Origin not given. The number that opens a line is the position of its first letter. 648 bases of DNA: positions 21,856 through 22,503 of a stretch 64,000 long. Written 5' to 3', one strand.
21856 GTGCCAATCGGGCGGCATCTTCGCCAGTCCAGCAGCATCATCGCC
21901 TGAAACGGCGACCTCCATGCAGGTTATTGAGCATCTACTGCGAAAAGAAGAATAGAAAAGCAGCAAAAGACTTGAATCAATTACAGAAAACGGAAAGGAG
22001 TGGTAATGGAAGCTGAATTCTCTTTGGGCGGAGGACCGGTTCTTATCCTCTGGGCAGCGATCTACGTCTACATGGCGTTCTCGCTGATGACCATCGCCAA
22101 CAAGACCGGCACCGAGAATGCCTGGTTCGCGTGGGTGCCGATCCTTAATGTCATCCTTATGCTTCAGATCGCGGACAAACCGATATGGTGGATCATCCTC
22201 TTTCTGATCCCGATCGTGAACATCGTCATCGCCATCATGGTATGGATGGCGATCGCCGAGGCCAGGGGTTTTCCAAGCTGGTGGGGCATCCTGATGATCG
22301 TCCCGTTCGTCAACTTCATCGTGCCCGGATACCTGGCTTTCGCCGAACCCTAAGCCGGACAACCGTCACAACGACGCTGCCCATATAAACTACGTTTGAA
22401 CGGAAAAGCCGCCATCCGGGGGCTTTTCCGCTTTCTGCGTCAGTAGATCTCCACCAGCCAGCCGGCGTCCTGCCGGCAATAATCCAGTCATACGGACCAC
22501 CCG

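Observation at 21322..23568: Tandem triplication of a small 3-TM membrane protein followed by a chagasin-family protease-inhibitor lipoprotein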

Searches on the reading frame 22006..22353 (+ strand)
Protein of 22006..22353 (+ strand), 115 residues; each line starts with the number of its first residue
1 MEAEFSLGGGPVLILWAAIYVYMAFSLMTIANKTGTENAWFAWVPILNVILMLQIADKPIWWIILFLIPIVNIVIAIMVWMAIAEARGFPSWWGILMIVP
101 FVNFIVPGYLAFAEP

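Call 5: search_protein_families(library=pfam, proteins=[window:22006-22353:+], max_evalue=1)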
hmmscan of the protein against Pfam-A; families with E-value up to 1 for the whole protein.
window:22006-22353:+ (115 aa): 1 family
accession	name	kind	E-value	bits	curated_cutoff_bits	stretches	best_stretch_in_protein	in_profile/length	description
PF18936.5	DUF5684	-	7.9e-14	52.5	27.4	2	40-86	1-47/81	Family of unknown function (DUF5684)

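Call 6: search_protein_families(library=ncbifam, proteins=[window:22006-22353:+], max_evalue=1)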
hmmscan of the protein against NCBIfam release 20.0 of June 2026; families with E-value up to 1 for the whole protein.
window:22006-22353:+ (115 aa): 0 families

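Call 13: find_homologous_proteins(query=window:22006-22353:+)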
Query window:22006-22353:+ (115 aa): 1392 proteins with E <= 0.001 among 1394 candidates; the best 120 are listed.
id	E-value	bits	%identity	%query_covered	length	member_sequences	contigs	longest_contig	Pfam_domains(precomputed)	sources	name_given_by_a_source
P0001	3.9e-66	239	100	100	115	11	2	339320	PF18936.6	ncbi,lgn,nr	ncbi:MAG: signal peptidase I [Actinobacteria bacterium]|nr:signal peptidase I [Actinomycetota bacter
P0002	1.8e-60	220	90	100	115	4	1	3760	PF18936.6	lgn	-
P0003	3.1e-56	207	83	100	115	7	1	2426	PF18936.6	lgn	-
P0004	4.6e-55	203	81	100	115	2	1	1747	PF18936.6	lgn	-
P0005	8.8e-55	202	83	100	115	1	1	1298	PF18936.6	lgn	-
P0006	8.4e-53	196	80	100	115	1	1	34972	PF18936.6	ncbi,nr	ncbi:MAG: DUF5684 domain-containing protein [Thermoleophilia bacterium]|nr:DUF5684 domain-containing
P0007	1.1e-52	195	83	94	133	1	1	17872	PF18936.6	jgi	jgi:hypothetical protein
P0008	6.4e-48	180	79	94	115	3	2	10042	PF18936.6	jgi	-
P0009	1.6e-45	172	75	99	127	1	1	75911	PF18936.6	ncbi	ncbi:MAG: DUF5684 domain-containing protein [Thermoleophilia bacterium]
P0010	8.9e-45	170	74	94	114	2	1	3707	PF18936.6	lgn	-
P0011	2.4e-44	168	74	94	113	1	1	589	PF18936.6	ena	-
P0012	3.5e-44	168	70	99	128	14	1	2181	PF18936.6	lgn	-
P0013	4.3e-44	168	73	97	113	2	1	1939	PF18936.6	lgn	-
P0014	9.2e-44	167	75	94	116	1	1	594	PF18936.6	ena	-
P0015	2.9e-43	165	70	97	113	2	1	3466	PF18936.6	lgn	-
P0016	1.9e-42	162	68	100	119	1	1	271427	PF18936.6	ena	-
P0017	3.7e-42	161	78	89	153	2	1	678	PF18936.6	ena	-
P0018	8.9e-42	160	79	84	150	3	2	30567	PF18936.6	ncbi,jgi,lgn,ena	ncbi:MAG: DUF5684 domain-containing protein [Terriglobia bacterium]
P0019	1.1e-41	160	68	99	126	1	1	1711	PF18936.6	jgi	jgi:hypothetical protein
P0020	1.8e-41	159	65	99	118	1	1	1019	PF18936.6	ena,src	-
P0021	3.0e-41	158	64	100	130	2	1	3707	PF18936.6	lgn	-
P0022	4.1e-41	158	73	89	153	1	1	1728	PF18936.6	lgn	-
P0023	5.2e-41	158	76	88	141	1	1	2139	PF18936.6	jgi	jgi:hypothetical protein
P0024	5.5e-41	158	78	84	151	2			PF18936.6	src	-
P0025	7.0e-41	157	75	89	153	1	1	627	PF18936.6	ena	-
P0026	1.0e-40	157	73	84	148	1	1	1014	PF18936.6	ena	-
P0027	1.1e-40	157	76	84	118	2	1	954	PF18936.6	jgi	jgi:hypothetical protein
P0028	1.3e-40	156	76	89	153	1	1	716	PF18936.6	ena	-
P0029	1.5e-40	156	78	84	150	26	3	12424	PF18936.6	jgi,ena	-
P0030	1.7e-40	156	77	84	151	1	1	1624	PF18936.6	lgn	-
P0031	1.8e-40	156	73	84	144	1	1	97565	PF18936.6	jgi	jgi:hypothetical protein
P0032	1.8e-40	156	75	89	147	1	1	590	PF18936.6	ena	-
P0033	2.2e-40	156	75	89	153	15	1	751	PF18936.6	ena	-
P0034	2.3e-40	156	68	97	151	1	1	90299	PF18936.6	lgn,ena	-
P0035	2.6e-40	155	69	94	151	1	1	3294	PF18936.6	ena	-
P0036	2.7e-40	155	77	84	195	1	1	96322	PF18936.6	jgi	jgi:magnesium-transporting ATPase (P-type)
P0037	2.9e-40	155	77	84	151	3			PF18936.6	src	-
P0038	3.0e-40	155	74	89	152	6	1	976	PF18936.6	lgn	-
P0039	3.7e-40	155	68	97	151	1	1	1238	PF18936.6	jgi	jgi:hypothetical protein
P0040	3.8e-40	155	67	99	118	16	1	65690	PF18936.6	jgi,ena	jgi:hypothetical protein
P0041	3.8e-40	155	64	99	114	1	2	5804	PF18936.6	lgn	-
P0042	4.5e-40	155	77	84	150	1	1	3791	PF18936.6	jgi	jgi:hypothetical protein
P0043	4.6e-40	155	73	84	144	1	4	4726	PF18936.6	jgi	jgi:hypothetical protein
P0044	4.6e-40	155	68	97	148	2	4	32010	PF18936.6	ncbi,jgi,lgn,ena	-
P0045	4.9e-40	154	66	97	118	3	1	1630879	PF18936.6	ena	-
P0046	5.2e-40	154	77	84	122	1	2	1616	PF18936.6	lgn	-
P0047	5.6e-40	154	76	84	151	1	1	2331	PF18936.6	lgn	-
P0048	6.0e-40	154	75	84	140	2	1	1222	PF18936.6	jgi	jgi:hypothetical protein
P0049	6.8e-40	154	74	84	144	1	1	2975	PF18936.6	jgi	jgi:hypothetical protein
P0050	6.9e-40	154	73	85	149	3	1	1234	PF18936.6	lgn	-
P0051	7.1e-40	154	76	89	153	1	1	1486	PF18936.6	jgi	jgi:hypothetical protein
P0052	7.3e-40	154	77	84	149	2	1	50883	PF18936.6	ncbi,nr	ncbi:MAG: DUF5684 domain-containing protein [Acidobacteriia bacterium]|nr:DUF5684 domain-containing 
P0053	7.6e-40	154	70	91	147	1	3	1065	PF18936.6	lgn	-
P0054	7.8e-40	154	65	99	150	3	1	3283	PF18936.6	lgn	-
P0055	8.6e-40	154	66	92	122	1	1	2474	PF18936.6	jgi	-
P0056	8.6e-40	154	72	84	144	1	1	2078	PF18936.6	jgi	jgi:hypothetical protein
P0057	9.1e-40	154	81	83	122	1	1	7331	PF18936.6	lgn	-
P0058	1.0e-39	153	63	93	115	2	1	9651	PF18936.6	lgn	-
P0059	1.1e-39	153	71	92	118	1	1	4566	PF18936.6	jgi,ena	-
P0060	1.1e-39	153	71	90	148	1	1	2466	PF18936.6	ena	-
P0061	1.1e-39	153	71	90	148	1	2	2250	PF18936.6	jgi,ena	-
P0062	1.1e-39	153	73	89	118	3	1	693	PF18936.6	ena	-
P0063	1.3e-39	153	72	90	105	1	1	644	PF18936.6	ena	-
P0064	1.3e-39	153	71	84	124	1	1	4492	PF18936.6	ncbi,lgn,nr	ncbi:hypothetical protein KKF29_02425 [Patescibacteria group bacterium]|nr:hypothetical protein [Pat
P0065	1.4e-39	153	63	98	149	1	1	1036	PF18936.6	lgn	-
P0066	1.5e-39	153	72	89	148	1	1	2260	PF18936.6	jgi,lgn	jgi:Family of unknown function (DUF5684)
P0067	1.5e-39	153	67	97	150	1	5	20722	PF18936.6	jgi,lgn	jgi:hypothetical protein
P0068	1.6e-39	153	69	90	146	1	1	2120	PF18936.6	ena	-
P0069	1.7e-39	153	70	98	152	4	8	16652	PF18936.6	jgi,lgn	jgi:cytochrome bd-type quinol oxidase subunit 2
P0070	1.7e-39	153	74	89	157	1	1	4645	PF18936.6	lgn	-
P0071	1.7e-39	153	62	99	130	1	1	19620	PF18936.6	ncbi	-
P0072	1.9e-39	153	72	90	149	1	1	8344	PF18936.6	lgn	-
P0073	1.9e-39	153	75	89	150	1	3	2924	PF18936.6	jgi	jgi:hypothetical protein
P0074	2.0e-39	153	66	97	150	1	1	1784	PF18936.6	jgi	jgi:hypothetical protein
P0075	2.0e-39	153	72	89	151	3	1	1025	PF18936.6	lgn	-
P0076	2.1e-39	152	70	90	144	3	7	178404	PF18936.6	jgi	jgi:hypothetical protein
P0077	2.1e-39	152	66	90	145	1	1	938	PF18936.6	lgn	-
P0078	2.3e-39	152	75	84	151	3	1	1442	PF18936.6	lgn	-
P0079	2.4e-39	152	76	85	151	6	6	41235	PF18936.6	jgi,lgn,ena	jgi:magnesium-transporting ATPase (P-type)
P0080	2.4e-39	152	64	99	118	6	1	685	PF18936.6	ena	-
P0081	2.5e-39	152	72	84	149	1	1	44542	PF18936.6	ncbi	-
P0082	2.9e-39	152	75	89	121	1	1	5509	PF18936.6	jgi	jgi:hypothetical protein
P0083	2.9e-39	152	75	83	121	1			PF18936.6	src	-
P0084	3.0e-39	152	65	98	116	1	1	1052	PF18936.6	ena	-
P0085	3.4e-39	152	77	85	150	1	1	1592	PF18936.6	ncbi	-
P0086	3.4e-39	152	72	89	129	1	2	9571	PF18936.6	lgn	-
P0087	3.5e-39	152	77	83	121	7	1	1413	PF18936.6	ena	-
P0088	3.5e-39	152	65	97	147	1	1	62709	PF18936.6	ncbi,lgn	-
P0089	4.0e-39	152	71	89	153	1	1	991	PF18936.6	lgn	-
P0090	4.0e-39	152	63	99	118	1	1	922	PF18936.6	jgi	jgi:uncharacterized protein DUF5684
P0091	4.1e-39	152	71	85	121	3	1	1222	PF18936.6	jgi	-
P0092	4.2e-39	151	69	90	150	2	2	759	PF18936.6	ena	-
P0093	4.7e-39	151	68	92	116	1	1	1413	PF18936.6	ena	-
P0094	4.9e-39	151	63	99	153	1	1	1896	PF18936.6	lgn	-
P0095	5.0e-39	151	72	89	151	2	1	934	PF18936.6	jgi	jgi:uncharacterized protein DUF5684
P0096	5.0e-39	151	71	89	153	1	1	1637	PF18936.6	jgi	jgi:Family of unknown function (DUF5684)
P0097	5.0e-39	151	64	96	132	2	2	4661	PF18936.6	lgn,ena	-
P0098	5.5e-39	151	66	98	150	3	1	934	PF18936.6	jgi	jgi:dolichyl-phosphate-mannose--protein O-mannosyl transferase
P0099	5.6e-39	151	69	88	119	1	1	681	PF18936.6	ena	-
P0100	5.8e-39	151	72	89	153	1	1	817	PF18936.6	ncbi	-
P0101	6.1e-39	151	66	95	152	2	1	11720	PF18936.6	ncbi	-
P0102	6.4e-39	151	75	84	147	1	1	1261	PF18936.6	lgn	-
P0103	7.1e-39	151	70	90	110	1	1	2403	PF18936.6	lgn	-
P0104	7.2e-39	151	66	96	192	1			PF18936.6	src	-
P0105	8.2e-39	151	67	92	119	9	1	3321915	PF18936.6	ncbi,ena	-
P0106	8.3e-39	151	67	95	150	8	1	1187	PF18936.6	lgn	-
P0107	8.8e-39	150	69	84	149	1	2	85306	PF18936.6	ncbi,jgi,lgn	jgi:hypothetical protein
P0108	9.0e-39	150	74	84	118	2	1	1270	PF18936.6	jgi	jgi:hypothetical protein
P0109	9.0e-39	150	75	83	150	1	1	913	PF18936.6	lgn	-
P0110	9.2e-39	150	68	89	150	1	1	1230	PF18936.6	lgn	-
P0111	9.3e-39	150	73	84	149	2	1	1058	PF18936.6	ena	-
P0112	9.3e-39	150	76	83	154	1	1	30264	PF18936.6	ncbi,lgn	-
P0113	9.5e-39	150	72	89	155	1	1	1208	PF18936.6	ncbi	-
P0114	1.0e-38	150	74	89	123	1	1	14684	PF18936.6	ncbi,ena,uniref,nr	ncbi:hypothetical protein A2Y85_05280 [candidate division WOR-3 bacterium RBG_13_43_14]|uniref:Signa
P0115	1.0e-38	150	71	90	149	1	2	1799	PF18936.6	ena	-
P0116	1.0e-38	150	73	89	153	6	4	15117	PF18936.6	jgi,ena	jgi:hypothetical protein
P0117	1.1e-38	150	69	85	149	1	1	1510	PF18936.6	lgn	-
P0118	1.1e-38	150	73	83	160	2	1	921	PF18936.6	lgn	-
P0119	1.1e-38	150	73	89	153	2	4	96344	PF18936.6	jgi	jgi:hypothetical protein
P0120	1.1e-38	150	69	90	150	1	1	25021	PF18936.6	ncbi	-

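Call 14: find_encoding_contigs(protein=P0001, flank=6000, max_places=4)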
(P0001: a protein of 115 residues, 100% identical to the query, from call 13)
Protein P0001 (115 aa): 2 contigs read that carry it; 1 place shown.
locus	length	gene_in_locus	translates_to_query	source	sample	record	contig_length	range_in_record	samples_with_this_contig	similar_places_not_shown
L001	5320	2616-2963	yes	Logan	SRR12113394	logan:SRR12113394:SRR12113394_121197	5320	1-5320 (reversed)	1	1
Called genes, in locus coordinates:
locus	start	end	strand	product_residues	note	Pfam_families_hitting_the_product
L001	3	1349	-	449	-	?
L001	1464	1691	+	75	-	PF00830:Ribosomal_L28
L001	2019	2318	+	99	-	PF18936:DUF5684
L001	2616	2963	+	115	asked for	PF18936:DUF5684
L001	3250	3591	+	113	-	PF18936:DUF5684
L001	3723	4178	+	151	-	PF09394:Inhibitor_I42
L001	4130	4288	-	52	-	-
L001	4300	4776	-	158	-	PF00885:DMRL_synthase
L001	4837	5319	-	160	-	?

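Call 15: find_encoding_contigs(protein=P0006, flank=6000, max_places=4)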
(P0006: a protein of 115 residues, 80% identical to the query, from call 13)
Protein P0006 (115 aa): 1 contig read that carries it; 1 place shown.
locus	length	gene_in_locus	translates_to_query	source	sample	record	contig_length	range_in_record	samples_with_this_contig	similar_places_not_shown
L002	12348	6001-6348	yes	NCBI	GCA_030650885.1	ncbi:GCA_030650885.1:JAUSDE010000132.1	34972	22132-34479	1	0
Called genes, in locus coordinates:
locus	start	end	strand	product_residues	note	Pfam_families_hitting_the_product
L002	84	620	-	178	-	PF02620:YceD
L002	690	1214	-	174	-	-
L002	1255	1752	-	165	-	PF01467:CTP_transf_like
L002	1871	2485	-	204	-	PF03602:Cons_hypoth95, PF05175:MTS (weak), PF13847:Methyltransf_31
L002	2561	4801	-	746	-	PF17191:RecG_wedge, PF00270:DEAD, PF04851:ResIII, PF13604:AAA_30 (faint), PF00271:Helicase_C, PF19833:RecG_dom3_C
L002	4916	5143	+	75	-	PF00830:Ribosomal_L28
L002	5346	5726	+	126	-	PF18936:DUF5684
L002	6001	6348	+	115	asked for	PF18936:DUF5684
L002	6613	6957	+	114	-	PF18936:DUF5684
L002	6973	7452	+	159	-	PF09394:Inhibitor_I42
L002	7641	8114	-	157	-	PF00885:DMRL_synthase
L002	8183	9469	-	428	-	PF00926:DHBP_synthase, PF00925:GTP_cyclohydro2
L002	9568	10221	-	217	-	PF00677:Lum_binding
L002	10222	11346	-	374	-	PF00383:dCMP_cyt_deam_1, PF14437:MafB19-deam, PF01872:RibD_C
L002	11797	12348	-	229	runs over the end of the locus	PF00834:Ribul_P_3_epim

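Call 16: find_encoding_contigs(protein=P0009, flank=6000, max_places=3)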
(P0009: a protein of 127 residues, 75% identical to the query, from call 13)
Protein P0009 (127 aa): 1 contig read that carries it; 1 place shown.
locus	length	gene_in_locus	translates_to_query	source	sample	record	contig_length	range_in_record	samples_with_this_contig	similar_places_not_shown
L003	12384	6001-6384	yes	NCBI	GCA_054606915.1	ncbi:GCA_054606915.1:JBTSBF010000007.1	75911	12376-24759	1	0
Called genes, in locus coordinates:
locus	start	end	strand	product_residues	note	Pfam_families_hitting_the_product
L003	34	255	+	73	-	PF00830:Ribosomal_L28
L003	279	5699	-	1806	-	-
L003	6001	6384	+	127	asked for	PF18936:DUF5684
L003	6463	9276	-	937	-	PF03924:CHASE, PF08447:PAS_3, PF08448:PAS_4 (weak), PF00989:PAS, PF08447:PAS_3 (weak), PF13426:PAS_9, PF02518:HATPase_c, PF00072:Response_reg, +1 more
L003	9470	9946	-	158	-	PF00885:DMRL_synthase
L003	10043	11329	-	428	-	PF00926:DHBP_synthase, PF00925:GTP_cyclohydro2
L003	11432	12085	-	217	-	PF00677:Lum_binding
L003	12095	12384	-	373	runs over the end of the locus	PF00383:dCMP_cyt_deam_1, PF14437:MafB19-deam, PF01872:RibD_C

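Call 17: find_encoding_contigs(protein=P0016, flank=6000, max_places=3)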
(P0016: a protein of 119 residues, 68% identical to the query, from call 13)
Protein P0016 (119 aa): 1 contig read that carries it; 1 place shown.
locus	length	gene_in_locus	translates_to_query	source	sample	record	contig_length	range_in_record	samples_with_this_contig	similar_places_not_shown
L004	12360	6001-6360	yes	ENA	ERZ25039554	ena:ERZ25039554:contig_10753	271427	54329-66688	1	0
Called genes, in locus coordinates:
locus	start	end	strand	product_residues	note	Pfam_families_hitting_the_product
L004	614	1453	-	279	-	-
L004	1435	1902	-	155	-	PF01467:CTP_transf_like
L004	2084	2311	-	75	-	-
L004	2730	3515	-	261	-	PF00271:Helicase_C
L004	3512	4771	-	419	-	PF17191:RecG_wedge, PF00270:DEAD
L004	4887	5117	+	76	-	PF00830:Ribosomal_L28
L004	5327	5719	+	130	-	PF18936:DUF5684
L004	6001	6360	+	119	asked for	PF18936:DUF5684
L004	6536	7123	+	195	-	PF14333:DUF4389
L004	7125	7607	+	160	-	PF09394:Inhibitor_I42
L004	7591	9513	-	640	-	PF19830:DUF6311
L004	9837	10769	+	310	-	PF00535:Glycos_transf_2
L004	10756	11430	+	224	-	PF00583:Acetyltransf_1, PF13673:Acetyltransf_10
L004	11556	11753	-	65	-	-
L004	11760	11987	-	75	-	-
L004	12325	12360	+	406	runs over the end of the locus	PF00155:Aminotran_1_2 (weak), PF01041:DegT_DnrJ_EryC1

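Call 18: find_encoding_contigs(protein=P0105, flank=6000, max_places=3)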
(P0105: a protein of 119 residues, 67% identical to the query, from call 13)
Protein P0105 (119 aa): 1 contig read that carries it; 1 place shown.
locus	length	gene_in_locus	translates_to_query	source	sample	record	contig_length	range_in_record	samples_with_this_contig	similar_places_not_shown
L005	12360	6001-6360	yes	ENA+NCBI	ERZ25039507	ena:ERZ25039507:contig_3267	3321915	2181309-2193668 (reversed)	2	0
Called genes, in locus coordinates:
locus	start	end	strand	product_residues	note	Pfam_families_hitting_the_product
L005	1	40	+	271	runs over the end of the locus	PF00005:ABC_tran, PF13304:AAA_21 (faint)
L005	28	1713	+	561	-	-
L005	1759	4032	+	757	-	PF05343:Peptidase_M42, PF01546:Peptidase_M20 (weak), PF04389:Peptidase_M28 (weak)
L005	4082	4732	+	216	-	PF01712:dNK, PF02223:Thymidylate_kin (faint), PF13238:AAA_18 (weak)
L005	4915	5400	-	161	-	PF07719:TPR_2 (faint), PF13176:TPR_7 (faint), PF13428:TPR_14 (faint), PF13432:TPR_16 (faint), PF00515:TPR_1 (faint), PF13181:TPR_8 (faint), PF13424:TPR_12 (weak), PF14559:TPR_19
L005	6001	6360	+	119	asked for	PF18936:DUF5684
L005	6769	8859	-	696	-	PF26550:Tricorn_2nd (faint), PF07676:PD40 (faint), PF00930:DPPIV_N (faint), PF26549:Tricorn_N (weak), PF00561:Abhydrolase_1 (weak), PF20434:BD-FAE, PF00326:Peptidase_S9, PF01738:DLH, +2 more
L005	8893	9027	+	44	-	-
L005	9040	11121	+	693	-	PF01979:Amidohydro_1, PF07969:Amidohydro_3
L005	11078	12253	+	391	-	PF07992:Pyr_redox_2 (faint), PF00070:Pyr_redox (faint), PF01266:DAO, PF13738:Pyr_redox_3 (faint)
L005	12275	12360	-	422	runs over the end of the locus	PF04748:Polysacc_deac_2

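Call 29: find_related_loci(query=A3, collection=metagenome_contigs, flank=6000)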
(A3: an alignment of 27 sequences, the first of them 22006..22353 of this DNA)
Query A3 (115 aa) in metagenome_contigs; peptide patterns used: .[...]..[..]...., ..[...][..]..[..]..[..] (x = any residue, [..] = any of these).
600 stretches matched a pattern (row limit reached: there are more); 547 encode a relative of the query (tblastn E <= 1e-3); the best 80 are kept; 80 distinct loci.
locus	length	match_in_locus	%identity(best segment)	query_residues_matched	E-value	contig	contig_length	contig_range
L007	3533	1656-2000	81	1-115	6e-60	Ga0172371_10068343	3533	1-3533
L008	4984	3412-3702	78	18-114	2e-46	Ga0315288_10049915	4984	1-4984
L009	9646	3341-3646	76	13-114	6e-46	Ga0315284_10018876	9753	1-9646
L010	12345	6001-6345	68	3-114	5e-46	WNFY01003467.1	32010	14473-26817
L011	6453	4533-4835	63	13-113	8e-46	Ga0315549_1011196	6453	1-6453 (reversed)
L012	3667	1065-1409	65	3-114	3e-45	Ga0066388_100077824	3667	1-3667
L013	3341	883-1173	76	18-114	7e-45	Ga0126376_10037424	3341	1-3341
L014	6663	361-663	63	13-113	2e-44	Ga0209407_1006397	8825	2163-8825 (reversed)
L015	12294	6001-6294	76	17-114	4e-44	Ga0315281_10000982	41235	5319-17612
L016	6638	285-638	66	1-114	8e-44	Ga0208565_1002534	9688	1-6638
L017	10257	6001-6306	74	13-114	7e-44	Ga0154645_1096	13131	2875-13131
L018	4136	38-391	67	1-114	6e-44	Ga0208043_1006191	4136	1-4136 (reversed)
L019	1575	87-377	74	18-114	2e-44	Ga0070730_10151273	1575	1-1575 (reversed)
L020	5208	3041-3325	62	19-113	1e-43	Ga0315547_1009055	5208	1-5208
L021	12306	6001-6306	72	13-114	1e-43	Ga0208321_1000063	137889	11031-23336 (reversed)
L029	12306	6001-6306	69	13-114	7e-43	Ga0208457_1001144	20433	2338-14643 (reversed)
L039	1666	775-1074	68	12-111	9e-43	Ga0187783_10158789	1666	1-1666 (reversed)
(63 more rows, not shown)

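Call 30: find_related_loci(query=A3, collection=viral_contigs, flank=6000)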
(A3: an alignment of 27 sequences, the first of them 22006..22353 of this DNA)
Query A3 (115 aa) in viral_contigs; peptide patterns used: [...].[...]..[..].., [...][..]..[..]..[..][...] (x = any residue, [..] = any of these).
31 stretches matched a pattern, but none encodes a relative of the query by tblastn (E <= 1e-3).

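Call 34: search_protein_families(library=pfam, alignment_id=A4, max_evalue=0.00001)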
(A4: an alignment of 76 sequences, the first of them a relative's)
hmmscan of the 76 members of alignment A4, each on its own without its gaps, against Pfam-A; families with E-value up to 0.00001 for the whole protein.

A. member 1, L007:2461-2943:+ (160 aa): 1 family
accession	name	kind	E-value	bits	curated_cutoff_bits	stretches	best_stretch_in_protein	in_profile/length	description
PF09394.16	Inhibitor_I42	-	3.7e-18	66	27.2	1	68-156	1-91/91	Chagasin family peptidase inhibitor I42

B. families by the number of members that match (of 76 scanned): 58 families (the first 25 are shown)
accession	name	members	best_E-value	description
PF06718.16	DUF1203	9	2.1e-27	Protein of unknown function (DUF1203)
PF13407.12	Peripla_BP_4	6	1.9e-54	Periplasmic binding protein domain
PF00326.27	Peptidase_S9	4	1.9e-67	Prolyl oligopeptidase family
PF01132.26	EFP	4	1.2e-20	Elongation factor P (EF-P) OB domain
PF09285.17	Elong-fact-P_C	4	1.4e-16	Elongation factor P, C-terminal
PF00532.27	Peripla_BP_1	4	1.3e-12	Periplasmic binding proteins and sugar binding domain of LacI family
PF08207.18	EFP_N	4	6.5e-11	Elongation factor P (EF-P) KOW-like domain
PF02897.21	Peptidase_S9_N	3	5.1e-115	Prolyl oligopeptidase, N-terminal beta-propeller domain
PF05649.18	Peptidase_M13_N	2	1.3e-121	Peptidase family M13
PF01431.27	Peptidase_M13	2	1.9e-74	Peptidase family M13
PF02922.24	CBM_48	2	5.6e-28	Carbohydrate-binding module 48 (Isoamylase N-terminal domain)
PF22019.2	GlgB_N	2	4.5e-25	alpha-1,4-glucan branching enzyme GlgB, N-terminal domain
PF02806.24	Alpha-amylase_C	2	9e-24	Alpha amylase, C-terminal all-beta domain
PF00128.31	Alpha-amylase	2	2.5e-17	Alpha amylase, catalytic domain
PF13103.11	TonB_2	2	1.8e-09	TonB C terminal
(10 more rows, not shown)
